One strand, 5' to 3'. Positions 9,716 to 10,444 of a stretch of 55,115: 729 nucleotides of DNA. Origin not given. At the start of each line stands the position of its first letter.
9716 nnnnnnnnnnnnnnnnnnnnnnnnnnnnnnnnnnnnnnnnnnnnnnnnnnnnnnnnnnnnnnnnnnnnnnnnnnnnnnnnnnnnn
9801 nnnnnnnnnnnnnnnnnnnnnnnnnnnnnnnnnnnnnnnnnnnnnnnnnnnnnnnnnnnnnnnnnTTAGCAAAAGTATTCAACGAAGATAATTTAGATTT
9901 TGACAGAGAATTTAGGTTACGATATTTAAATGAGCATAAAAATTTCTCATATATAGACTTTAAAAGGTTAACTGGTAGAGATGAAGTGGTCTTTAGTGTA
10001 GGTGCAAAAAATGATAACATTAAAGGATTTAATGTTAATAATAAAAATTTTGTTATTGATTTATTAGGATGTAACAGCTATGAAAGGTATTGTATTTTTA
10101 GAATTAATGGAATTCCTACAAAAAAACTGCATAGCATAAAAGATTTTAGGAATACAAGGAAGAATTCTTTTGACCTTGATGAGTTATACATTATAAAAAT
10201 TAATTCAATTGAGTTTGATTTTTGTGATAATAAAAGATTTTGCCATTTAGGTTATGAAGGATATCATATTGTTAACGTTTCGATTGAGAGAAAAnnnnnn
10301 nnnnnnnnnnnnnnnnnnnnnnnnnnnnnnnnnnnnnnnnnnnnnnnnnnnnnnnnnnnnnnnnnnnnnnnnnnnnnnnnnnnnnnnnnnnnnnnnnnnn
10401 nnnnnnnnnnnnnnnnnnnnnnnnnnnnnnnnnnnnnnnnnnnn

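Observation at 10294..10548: Free-standing single propeller blade kept under purifying selection next to its parent gene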

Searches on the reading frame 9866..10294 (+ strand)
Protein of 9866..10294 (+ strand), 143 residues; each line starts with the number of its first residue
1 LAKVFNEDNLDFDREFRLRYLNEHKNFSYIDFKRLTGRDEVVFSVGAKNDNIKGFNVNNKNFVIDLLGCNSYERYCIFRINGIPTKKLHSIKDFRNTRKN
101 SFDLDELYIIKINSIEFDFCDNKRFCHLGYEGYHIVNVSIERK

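Call 44: find_related_loci(query=A1, collection=genome_contigs, flank=6000)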
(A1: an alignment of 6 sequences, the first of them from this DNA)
Query A1 (143 aa) in genome_contigs; peptide patterns used: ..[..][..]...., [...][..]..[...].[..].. (x = any residue, [..] = any of these).
83 stretches matched a pattern; 3 encode a relative of the query (tblastn E <= 1e-3); 3 distinct loci.
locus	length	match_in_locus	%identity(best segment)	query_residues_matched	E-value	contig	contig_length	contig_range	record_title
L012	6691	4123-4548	62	1-143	2e-58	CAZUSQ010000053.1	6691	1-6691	MAG TPA_asm: uncultured Methanosarcinales archaeon isolate SRP269290_co1_892 genome assembly, contig: NODE_20050_length_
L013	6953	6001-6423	55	1-141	5e-53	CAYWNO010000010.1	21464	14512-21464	MAG TPA_asm: uncultured Methanosarcinales archaeon isolate SRP178908_co1_9 genome assembly, contig: NODE_1543_length_214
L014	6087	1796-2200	55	1-141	8e-47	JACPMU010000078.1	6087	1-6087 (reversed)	MAG: Candidatus Woesearchaeota archaeon isolate NC_groundwater_557_Ag_S-0.1um_39_8 S35_SO-1_scaffold_402352, whole genom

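Call 45: find_related_loci(query=A1, collection=metagenome_contigs, flank=6000)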
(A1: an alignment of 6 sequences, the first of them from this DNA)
Query A1 (143 aa) in metagenome_contigs; peptide patterns used: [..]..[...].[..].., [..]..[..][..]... (x = any residue, [..] = any of these).
600 stretches matched a pattern (row limit reached: there are more); 13 encode a relative of the query (tblastn E <= 1e-3); 13 distinct loci.
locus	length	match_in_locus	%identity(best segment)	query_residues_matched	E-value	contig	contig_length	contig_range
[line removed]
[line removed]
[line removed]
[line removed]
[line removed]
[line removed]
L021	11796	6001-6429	57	1-143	7e-53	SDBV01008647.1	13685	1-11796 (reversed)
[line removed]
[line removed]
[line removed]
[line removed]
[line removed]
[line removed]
